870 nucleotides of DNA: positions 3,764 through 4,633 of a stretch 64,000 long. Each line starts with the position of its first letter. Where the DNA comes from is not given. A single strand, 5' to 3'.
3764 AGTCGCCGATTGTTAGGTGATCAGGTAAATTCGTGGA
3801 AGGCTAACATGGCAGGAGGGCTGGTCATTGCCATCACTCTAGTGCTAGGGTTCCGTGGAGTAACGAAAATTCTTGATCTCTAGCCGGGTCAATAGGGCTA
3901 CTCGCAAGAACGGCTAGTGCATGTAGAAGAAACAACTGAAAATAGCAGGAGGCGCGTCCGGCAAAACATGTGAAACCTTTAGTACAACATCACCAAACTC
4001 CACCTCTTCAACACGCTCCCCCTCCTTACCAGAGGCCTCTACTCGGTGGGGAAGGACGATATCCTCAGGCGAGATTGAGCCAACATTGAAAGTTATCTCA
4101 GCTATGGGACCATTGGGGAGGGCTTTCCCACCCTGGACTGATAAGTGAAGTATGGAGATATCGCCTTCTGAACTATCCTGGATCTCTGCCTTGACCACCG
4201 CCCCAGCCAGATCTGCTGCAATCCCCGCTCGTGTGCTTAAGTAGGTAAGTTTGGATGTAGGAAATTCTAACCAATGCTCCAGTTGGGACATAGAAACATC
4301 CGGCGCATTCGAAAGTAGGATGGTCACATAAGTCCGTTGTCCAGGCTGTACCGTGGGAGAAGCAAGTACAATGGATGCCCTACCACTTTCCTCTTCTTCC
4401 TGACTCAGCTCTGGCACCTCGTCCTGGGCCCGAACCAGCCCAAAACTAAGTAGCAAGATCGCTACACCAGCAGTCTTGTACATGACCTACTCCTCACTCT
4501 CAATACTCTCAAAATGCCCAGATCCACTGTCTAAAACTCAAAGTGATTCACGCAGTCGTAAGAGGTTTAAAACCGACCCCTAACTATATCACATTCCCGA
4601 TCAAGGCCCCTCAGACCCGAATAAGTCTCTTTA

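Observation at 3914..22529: Three divergent secreted cohesin-like proteins share an invariant C-terminal CFFYMH-stop tail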

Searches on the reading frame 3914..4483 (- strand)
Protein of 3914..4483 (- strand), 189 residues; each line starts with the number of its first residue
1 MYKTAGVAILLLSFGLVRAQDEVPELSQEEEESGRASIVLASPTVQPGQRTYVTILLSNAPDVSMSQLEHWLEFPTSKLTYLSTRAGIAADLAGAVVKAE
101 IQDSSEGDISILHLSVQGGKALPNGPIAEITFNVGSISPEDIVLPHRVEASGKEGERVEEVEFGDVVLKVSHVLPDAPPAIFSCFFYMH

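Call 5: search_protein_families(library=pfam, proteins=[window:3914-4483:-], max_evalue=1)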
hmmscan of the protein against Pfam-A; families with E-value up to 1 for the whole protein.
window:3914-4483:- (189 aa): 1 family
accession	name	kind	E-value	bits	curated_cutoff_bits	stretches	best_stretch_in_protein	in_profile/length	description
PF00963.24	Cohesin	-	0.00047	20.8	24.1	1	38-139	3-106/139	Cohesin domain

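Call 6: search_protein_families(library=ncbifam, proteins=[window:3914-4483:-], max_evalue=1)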
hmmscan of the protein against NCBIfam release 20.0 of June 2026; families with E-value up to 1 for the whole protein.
window:3914-4483:- (189 aa): 0 families

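Call 15: find_homologous_proteins(query=A1, max_evalue=0.001)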
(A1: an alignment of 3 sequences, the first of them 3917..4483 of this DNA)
Query A1 (3 sequences) (189 aa, profile of the alignment): 54 proteins with E <= 0.001 among 8000 candidates.
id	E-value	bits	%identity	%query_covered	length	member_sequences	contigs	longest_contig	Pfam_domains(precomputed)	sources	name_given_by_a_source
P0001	1.1e-72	262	23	72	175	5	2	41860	-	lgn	-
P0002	1.1e-72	262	98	100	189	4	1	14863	-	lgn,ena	-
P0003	3.3e-71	257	26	99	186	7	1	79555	-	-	-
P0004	2.0e-58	215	76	100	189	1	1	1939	-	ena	-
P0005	2.1e-57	212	77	100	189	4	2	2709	-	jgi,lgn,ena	-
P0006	1.2e-55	206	23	72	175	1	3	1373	PF00963.25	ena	-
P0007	1.4e-55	206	71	100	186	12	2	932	-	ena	-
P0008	3.0e-55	205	76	100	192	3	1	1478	-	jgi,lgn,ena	-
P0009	4.6e-55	204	70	100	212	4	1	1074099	-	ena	-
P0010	5.9e-55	204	24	77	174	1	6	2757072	PF00963.25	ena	-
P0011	1.2e-54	203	22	77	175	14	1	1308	PF00963.25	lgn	-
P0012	1.5e-54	203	24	72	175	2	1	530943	PF00963.25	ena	-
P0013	6.6e-54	200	69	100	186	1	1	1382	-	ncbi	-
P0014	1.1e-53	200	23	72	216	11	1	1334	-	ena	-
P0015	3.6e-53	198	74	100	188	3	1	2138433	-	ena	-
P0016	4.1e-53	198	22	77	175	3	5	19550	PF00963.25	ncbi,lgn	-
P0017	1.2e-52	196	22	77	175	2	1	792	PF00963.25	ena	-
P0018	2.2e-51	192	25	72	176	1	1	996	PF00963.25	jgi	jgi:hypothetical protein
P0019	2.3e-49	186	22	72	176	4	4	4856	PF00963.25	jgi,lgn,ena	-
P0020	4.7e-49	185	26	72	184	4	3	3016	PF00963.25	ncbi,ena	-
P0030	1.4e-32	131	47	100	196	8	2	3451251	-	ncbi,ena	-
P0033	2.1e-30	124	49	84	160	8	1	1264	-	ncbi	-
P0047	5.4e-15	74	30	84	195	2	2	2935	PF00963.25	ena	-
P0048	2.5e-14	71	31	84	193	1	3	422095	PF00963.25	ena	-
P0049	2.1e-13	68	31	76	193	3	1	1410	PF00963.25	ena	-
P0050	2.2e-12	65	32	76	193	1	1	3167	PF00963.25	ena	-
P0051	1.0e-11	63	27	76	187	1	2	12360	PF00963.25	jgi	jgi:hypothetical protein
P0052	1.7e-11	62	27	76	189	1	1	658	PF00963.25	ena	-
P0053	3.4e-11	61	31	76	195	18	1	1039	PF00963.25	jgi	-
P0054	2.2e-8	52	29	76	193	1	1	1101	PF00963.25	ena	-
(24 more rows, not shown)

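Call 19: find_encoding_contigs(protein=P0010, flank=8000, max_places=3)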
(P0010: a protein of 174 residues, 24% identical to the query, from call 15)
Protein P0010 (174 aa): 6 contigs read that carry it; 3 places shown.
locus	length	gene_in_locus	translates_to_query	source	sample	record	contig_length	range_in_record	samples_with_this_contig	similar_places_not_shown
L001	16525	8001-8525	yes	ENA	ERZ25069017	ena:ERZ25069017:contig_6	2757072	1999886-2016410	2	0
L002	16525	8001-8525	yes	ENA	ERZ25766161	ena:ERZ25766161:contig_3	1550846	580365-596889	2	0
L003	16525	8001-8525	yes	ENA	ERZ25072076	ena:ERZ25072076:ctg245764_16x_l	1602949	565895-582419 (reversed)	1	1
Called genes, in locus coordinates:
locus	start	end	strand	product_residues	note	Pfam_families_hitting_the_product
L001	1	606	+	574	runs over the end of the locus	PF07969:Amidohydro_3, PF01979:Amidohydro_1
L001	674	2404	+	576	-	PF07969:Amidohydro_3, PF01979:Amidohydro_1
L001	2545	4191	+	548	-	PF01977:UbiD, PF20696:UbiD_C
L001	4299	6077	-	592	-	PF20091:Abhydrolase_10 (faint)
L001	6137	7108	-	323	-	PF00389:2-Hacid_dh, PF02826:2-Hacid_dh_C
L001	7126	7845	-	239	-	PF00596:Aldolase_II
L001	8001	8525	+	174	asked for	PF00963:Cohesin (weak)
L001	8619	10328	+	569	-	PF07969:Amidohydro_3, PF01979:Amidohydro_1 (weak)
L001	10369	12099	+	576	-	PF07969:Amidohydro_3, PF01979:Amidohydro_1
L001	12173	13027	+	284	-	PF19313:DUF5916 (weak)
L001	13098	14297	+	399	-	-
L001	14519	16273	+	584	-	PF07969:Amidohydro_3, PF01979:Amidohydro_1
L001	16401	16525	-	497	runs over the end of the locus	PF00939:Na_sulph_symp, PF03600:CitMHS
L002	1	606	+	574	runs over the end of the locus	PF07969:Amidohydro_3, PF01979:Amidohydro_1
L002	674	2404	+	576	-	PF07969:Amidohydro_3, PF01979:Amidohydro_1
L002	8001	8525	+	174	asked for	PF00963:Cohesin (weak)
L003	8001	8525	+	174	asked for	PF00963:Cohesin (weak)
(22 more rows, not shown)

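Call 20: find_encoding_contigs(protein=P0030, flank=8000, max_places=3)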
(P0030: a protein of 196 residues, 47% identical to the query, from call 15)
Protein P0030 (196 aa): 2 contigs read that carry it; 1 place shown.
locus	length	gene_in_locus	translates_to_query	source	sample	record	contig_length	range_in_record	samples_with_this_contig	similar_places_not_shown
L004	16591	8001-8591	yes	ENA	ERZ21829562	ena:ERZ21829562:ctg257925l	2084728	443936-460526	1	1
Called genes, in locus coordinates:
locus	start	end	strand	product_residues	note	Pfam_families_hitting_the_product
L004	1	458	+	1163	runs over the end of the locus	PF17757:UvrB_inter, PF02559:CarD_TRCF_RID, PF00270:DEAD, PF04851:ResIII, PF00271:Helicase_C, PF22590:Cas3-like_C_2 (weak), PF03461:TRCF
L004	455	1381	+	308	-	PF13145:Rotamase_2, PF13616:Rotamase_3, PF00639:Rotamase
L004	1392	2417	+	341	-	PF13623:SurA_N_2 (weak), PF13624:SurA_N_3, PF09312:SurA_N (weak), PF13145:Rotamase_2, PF13616:Rotamase_3, PF00639:Rotamase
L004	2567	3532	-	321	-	PF00902:TatC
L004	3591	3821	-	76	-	PF02416:TatA_B_E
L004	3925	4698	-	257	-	PF00596:Aldolase_II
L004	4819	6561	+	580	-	PF07969:Amidohydro_3, PF01979:Amidohydro_1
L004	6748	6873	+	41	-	-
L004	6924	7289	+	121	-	-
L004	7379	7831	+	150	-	PF06240:COXG, PF10604:Polyketide_cyc2, PF03364:Polyketide_cyc (weak)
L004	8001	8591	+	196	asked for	-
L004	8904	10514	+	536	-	PF22694:CtpB_N-like (weak), PF00595:PDZ (weak), PF13180:PDZ_2, PF17820:PDZ_6, PF03572:Peptidase_S41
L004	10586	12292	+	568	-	PF01464:SLT, PF01476:LysM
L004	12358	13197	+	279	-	PF01557:FAA_hydrolase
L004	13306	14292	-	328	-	PF13302:Acetyltransf_3 (faint), PF13420:Acetyltransf_4 (faint), PF00583:Acetyltransf_1, PF13673:Acetyltransf_10, PF13508:Acetyltransf_7, PF08445:FR47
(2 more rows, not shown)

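Call 21: find_encoding_contigs(protein=P0048, flank=8000, max_places=3)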
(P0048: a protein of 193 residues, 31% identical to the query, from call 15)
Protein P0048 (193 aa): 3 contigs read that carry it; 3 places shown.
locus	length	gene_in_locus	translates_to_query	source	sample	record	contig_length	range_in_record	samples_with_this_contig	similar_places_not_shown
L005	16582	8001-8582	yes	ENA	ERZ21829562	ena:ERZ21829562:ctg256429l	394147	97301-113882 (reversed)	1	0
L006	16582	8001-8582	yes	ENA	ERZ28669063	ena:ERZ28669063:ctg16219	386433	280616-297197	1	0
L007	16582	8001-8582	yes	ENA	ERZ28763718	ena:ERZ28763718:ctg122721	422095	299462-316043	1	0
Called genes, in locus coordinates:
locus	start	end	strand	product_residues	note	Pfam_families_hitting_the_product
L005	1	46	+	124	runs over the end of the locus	PF13442:Cytochrome_CBB3, PF00034:Cytochrom_C (faint)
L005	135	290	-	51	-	-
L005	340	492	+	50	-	-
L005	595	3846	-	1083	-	PF13620:CarboxypepD_reg, PF07715:Plug (faint), PF25183:OMP_b-brl_4, PF00593:TonB_dep_Rec_b-barrel (weak)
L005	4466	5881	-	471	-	-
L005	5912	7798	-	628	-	PF07969:Amidohydro_3, PF01979:Amidohydro_1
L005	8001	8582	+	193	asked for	PF00963:Cohesin (weak)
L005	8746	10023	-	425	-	PF07883:Cupin_2 (weak)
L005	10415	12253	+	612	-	PF07969:Amidohydro_3, PF01979:Amidohydro_1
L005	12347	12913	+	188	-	-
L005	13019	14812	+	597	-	PF07969:Amidohydro_3, PF01979:Amidohydro_1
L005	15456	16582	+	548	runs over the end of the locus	PF25917:BSH_RND (weak), PF25973:BSH_CzcB (weak), PF00364:Biotin_lipoyl (faint), PF25919:BSH_CusB (faint), PF25954:Beta-barrel_RND_2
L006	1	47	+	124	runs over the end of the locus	PF13442:Cytochrome_CBB3, PF00034:Cytochrom_C (faint)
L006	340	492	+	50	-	-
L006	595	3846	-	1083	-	PF13620:CarboxypepD_reg, PF07715:Plug (faint), PF25183:OMP_b-brl_4, PF00593:TonB_dep_Rec_b-barrel (weak)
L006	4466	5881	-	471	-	-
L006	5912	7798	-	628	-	PF07969:Amidohydro_3, PF01979:Amidohydro_1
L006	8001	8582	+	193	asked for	PF00963:Cohesin (weak)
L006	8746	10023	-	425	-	PF07883:Cupin_2 (weak)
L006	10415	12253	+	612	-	PF07969:Amidohydro_3, PF01979:Amidohydro_1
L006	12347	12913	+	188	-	-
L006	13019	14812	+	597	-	PF07969:Amidohydro_3, PF01979:Amidohydro_1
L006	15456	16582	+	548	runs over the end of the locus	PF25917:BSH_RND (weak), PF25973:BSH_CzcB (weak), PF00364:Biotin_lipoyl (faint), PF25919:BSH_CusB (faint), PF25954:Beta-barrel_RND_2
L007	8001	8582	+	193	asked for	PF00963:Cohesin (weak)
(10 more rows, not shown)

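Call 22: find_related_loci(query=A1, collection=genome_contigs, flank=10000)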
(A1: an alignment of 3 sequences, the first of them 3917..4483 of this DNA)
Query A1 (189 aa) in genome_contigs; peptide patterns used: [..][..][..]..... (x = any residue, [..] = any of these).
91 stretches matched a pattern; 30 encode a relative of the query (tblastn E <= 1e-3); 29 distinct loci.
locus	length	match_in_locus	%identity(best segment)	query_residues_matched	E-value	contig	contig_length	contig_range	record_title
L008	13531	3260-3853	69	1-189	3e-89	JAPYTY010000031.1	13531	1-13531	MAG: Acidobacteriota bacterium isolate PW8.concoct.193_sub PW8_5198_length_13531_cov_7.921416, whole genome shotgun sequ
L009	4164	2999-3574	68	1-189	2e-82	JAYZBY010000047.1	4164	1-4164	MAG: Acidobacteriota bacterium isolate XB_MAG1217 DB_MAG1217_0047, whole genome shotgun sequence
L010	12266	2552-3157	46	1-189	8e-58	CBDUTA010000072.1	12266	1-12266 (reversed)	MAG TPA_asm: uncultured bacterium isolate SRR22302374_binner23_Refined_47 genome assembly, contig: ERZ26661914.3483, who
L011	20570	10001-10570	48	1-189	3e-57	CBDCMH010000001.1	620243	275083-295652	MAG: Acidobacteriota bacterium isolate 99e78491-333d-4f3c-847c-d3cb7a8c2079 genome assembly, contig: contig_1, whole gen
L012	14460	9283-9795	50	26-189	6e-57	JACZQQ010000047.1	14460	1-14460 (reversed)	MAG: Acidobacteria bacterium isolate B4D1T1 B4D1T1_NODE1040, whole genome shotgun sequence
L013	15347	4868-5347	53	35-189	3e-56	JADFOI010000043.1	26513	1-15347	MAG: Acidobacteria bacterium isolate B68T1B8 B68T1B8_NODE2832, whole genome shotgun sequence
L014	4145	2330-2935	45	1-189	2e-55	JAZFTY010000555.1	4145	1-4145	MAG: Acidobacteriota bacterium isolate BS2bin.44 BS2bin.44_555, whole genome shotgun sequence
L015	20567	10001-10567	42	1-189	2e-44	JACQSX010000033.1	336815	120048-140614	MAG: Acidobacteria bacterium isolate NC_groundwater_1396_Ag_S-0.65um_54_125 S_p65_S5_coassembly_k141_3226419, whole geno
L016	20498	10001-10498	31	27-189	1e-17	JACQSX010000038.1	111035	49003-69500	MAG: Acidobacteria bacterium isolate NC_groundwater_1396_Ag_S-0.65um_54_125 S_p65_S5_coassembly_k141_3849939, whole geno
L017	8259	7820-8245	32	47-189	2e-15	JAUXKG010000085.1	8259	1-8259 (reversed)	MAG: Acidobacteriota bacterium isolate CSMAG_3102 CSMAG_3102_k127_4721248_length_8259_cov_22.4556, whole genome shotgun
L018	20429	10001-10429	29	44-189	3e-13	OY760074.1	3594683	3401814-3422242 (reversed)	MAG: Acidobacteriota bacterium isolate e8b00ceb-3b51-4674-b3e1-58c3ce2e7457 genome assembly, chromosome: 1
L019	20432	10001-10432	29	49-189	4e-12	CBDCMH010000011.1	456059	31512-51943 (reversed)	MAG: Acidobacteriota bacterium isolate 99e78491-333d-4f3c-847c-d3cb7a8c2079 genome assembly, contig: contig_11, whole ge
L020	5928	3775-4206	25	47-189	5e-12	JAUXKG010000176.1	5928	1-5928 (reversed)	MAG: Acidobacteriota bacterium isolate CSMAG_3102 CSMAG_3102_k127_13883847_length_5928_cov_58.0000, whole genome shotgun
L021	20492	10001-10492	26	27-189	5e-12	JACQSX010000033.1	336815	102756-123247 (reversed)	MAG: Acidobacteria bacterium isolate NC_groundwater_1396_Ag_S-0.65um_54_125 S_p65_S5_coassembly_k141_3226419, whole geno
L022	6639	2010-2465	30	40-189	1e-10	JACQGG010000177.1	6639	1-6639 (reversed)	MAG: Acidobacteria bacterium isolate NC_groundwater_1067_Ag_S2p5_58_90 S_2p5_S6_coassembly_k141_3545035, whole genome sh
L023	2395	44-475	26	46-189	2e-10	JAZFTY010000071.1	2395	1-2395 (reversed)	MAG: Acidobacteriota bacterium isolate BS2bin.44 BS2bin.44_71, whole genome shotgun sequence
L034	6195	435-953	24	3-189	1e-6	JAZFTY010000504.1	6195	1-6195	MAG: Acidobacteriota bacterium isolate BS2bin.44 BS2bin.44_504, whole genome shotgun sequence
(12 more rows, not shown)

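Call 30: predict_structure(alignment_id=A2)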
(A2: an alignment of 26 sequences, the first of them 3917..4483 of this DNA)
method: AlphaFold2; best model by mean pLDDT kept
length: 189 residues; sequences in the alignment: 26
mean_pLDDT: 80.9   pTM: 0.70
mean pLDDT of the five models: 80.9, 80.8, 80.7, 80.1, 79.7
residues with pLDDT >= 90: 115; 70-90: 24; 50-70: 10; < 50: 40
segments of 3 or more residues with pLDDT < 50: 1-32, 181-183, 185-189
pLDDT, mean of each block of 10 residues (from residue 1): 44 40 37 75 91 95 92 97 97 96 88 95 96 96 97 90 94 65 46
secondary structure, 60 per line:
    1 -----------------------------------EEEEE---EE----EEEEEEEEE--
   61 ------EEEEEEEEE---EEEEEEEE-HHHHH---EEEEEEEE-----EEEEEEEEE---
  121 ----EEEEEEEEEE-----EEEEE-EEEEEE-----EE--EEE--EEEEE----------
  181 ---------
elements in order: E36-40 E50-58 E67-75 E79-86 H88-92 E96-103 E109-117 E125-134 E140-144 E146-151 E161-163 E166-170

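Call 32: search_protein_representatives(alignment_id=A2)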
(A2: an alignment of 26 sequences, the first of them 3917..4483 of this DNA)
Query: 26 sequences, 180 profile positions. Proteins with E-value up to 0.001 (for the whole library): 1913; up to 1e-10: 648; up to 1e-30: 61. The best 150 are listed.
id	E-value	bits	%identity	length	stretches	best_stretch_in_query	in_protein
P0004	8.4e-65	234.4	-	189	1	1-180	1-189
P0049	4.9e-58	212.3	-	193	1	3-180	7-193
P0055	2.7e-53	196.9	-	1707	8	29-169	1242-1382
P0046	1.2e-47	178.5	-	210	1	2-180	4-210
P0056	1.0e-45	172.2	-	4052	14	36-120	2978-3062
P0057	1.7e-45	171.5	-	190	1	3-180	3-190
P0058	5.7e-45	169.8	-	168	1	11-180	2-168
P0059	1.2e-44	168.7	-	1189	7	25-140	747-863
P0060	1.4e-43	165.2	-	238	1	1-180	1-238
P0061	1.2e-42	162.2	-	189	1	11-180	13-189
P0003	1.5e-41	158.6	-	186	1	1-180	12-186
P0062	1.7e-39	151.9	-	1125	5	1-154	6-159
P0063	4.2e-39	150.6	-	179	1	8-180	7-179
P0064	4.3e-39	150.6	-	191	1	5-180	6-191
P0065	4.5e-39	150.5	-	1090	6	14-170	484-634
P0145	5.7e-28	114.3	-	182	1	10-180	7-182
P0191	5.4e-26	107.9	-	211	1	17-180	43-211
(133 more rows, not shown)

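Call 34: fold_search(model_id=the predicted structure, library=pdb)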
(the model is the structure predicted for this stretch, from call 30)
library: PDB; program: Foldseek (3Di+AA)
matches with E <= 10: 1861; with E <= 0.001: 98
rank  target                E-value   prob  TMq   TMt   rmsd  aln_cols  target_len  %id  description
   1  2vn5_C                9.3e-09  1.00  0.57  0.71   3.9       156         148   14  The Clostridium cellulolyticum dockerin displays a dual binding mode for its cohesin partner (released 2008-05-20)
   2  1g1k_A                1.4e-08  1.00  0.57  0.74   3.7       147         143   13  COHESIN MODULE FROM THE CELLULOSOME OF CLOSTRIDIUM CELLULOLYTICUM (released 2000-11-22)
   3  2vn5_A                1.5e-08  1.00  0.58  0.75   3.3       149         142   15  The Clostridium cellulolyticum dockerin displays a dual binding mode for its cohesin partner (released 2008-05-20)
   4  2vn6_A                1.8e-08  1.00  0.58  0.71   3.4       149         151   13  The Clostridium cellulolyticum dockerin displays a dual binding mode for its cohesin partner (released 2008-05-13)
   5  4ums                  1.9e-08  1.00  0.56  0.67   4.3       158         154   22  The crystal structure of the seventh ScaB type I cohesin from Pseudobacteroides cellulosolvens (released 2015-05-06)
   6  3ul4_A                4.1e-08  1.00  0.60  0.77   3.2       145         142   14  Crystal structure of Coh-OlpA(Cthe_3080)-Doc918(Cthe_0918) complex: A novel type I Cohesin-Dockerin complex from Clost (released 2012-11-28)
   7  2xdh                  4.3e-08  1.00  0.59  0.79   3.2       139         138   14  Non-cellulosomal cohesin from the hyperthermophilic archaeon Archaeoglobus fulgidus (released 2010-05-26)
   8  6kgc_A                5.1e-08  1.00  0.56  0.72   3.9       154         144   12  Crystal structure of CaDoc0917(R49D)-CaCohA2 complex at pH 5.4 (released 2020-07-08)
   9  5nrm_A                7.4e-08  1.00  0.59  0.77   3.1       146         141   17  Crystal structure of the sixth cohesin from Acetivibrio cellulolyticus' scaffoldin B in complex with Cel5 dockerin S51 (released 2018-01-31)
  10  2ccl_A                7.8e-08  1.00  0.54  0.66   5.2       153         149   13  THE S45A, T46A MUTANT OF THE TYPE I COHESIN-DOCKERIN COMPLEX FROM THE CELLULOSOME OF CLOSTRIDIUM THERMOCELLUM (released 2007-02-13)
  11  6kgd_A                8.7e-08  1.00  0.58  0.74   3.6       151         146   11  Crystal structure of CaDoc0917(R49D)-CaCohA2 complex at pH 8.0 (released 2020-07-08)
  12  6kge_A                1.1e-07  1.00  0.55  0.72   3.9       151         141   12  Crystal structure of CaDoc0917(R16D)-CaCohA2 complex at pH 5.5 (released 2020-07-08)
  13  5n5p_C                1.1e-07  1.00  0.52  0.70   4.7       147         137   14  Crystal structure of Ruminococcus flavefaciens' type III complex containing the fifth cohesin from scaffoldin B and th (released 2018-02-28)
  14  6kgf_A                1.3e-07  1.00  0.56  0.72   3.9       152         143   12  Crystal structure of CaDoc0917(R16D)-CaCohA2 complex at pH 8.2 (released 2020-07-08)
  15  5n5p_A                1.3e-07  1.00  0.52  0.69   4.7       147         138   14  Crystal structure of Ruminococcus flavefaciens' type III complex containing the fifth cohesin from scaffoldin B and th (released 2018-02-28)
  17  4uyp_C                1.7e-07  1.00  0.59  0.75   3.3       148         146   16  High resolution structure of the third cohesin ScaC in complex with the ScaB dockerin with a mutation in the N-termina (released 2015-04-15)
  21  4uyp_A                2.6e-07  1.00  0.58  0.74   3.5       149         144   15  High resolution structure of the third cohesin ScaC in complex with the ScaB dockerin with a mutation in the N-termina (released 2015-04-15)
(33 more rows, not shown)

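Call 49: search_protein_families(library=pfam, proteins=[L016:6636-9779:+, L005:8746-10023:-], max_evalue=0.01)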
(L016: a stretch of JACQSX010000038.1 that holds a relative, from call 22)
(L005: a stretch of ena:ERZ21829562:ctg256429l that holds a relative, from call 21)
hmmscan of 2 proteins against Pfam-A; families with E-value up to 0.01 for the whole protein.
L016:6636-9779:+ (1047 aa): 8 families
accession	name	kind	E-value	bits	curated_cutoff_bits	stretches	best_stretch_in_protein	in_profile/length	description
PF25183.1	OMP_b-brl_4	-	2.4e-185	618.8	30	1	255-1040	1-838/838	Outer membrane beta barrel domain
PF13620.12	CarboxypepD_reg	-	1.7e-22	80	32.3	1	36-117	1-82/82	Carboxypeptidase regulatory-like domain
PF13715.12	CarbopepD_reg_2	-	7.2e-09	36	32.2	1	37-127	1-88/88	CarboxypepD_reg-like domain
PF00593.30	TonB_dep_Rec_b-barrel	-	3e-06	27.8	27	1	441-661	40-237/436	TonB dependent receptor-like, beta-barrel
PF07715.20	Plug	-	4.5e-05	24.4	23.9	1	145-250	12-106/107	TonB-dependent Receptor Plug Domain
PF17210.9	SdrD_B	-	0.00063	20.4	29.7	1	42-90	17-65/112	SdrD B-like domain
PF17802.7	SpaA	-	0.0017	18.9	23.1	1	42-88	8-57/91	Prealbumin-like fold domain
PF02369.22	Big_1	-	0.0059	17.1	34.9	1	32-77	16-64/93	Bacterial Ig-like domain (group 1)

L005:8746-10023:- (425 aa): 1 family
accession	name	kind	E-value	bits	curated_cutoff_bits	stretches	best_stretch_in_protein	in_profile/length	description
PF07883.17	Cupin_2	-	2.4e-09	37.2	27.2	1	110-181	4-69/70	Cupin domain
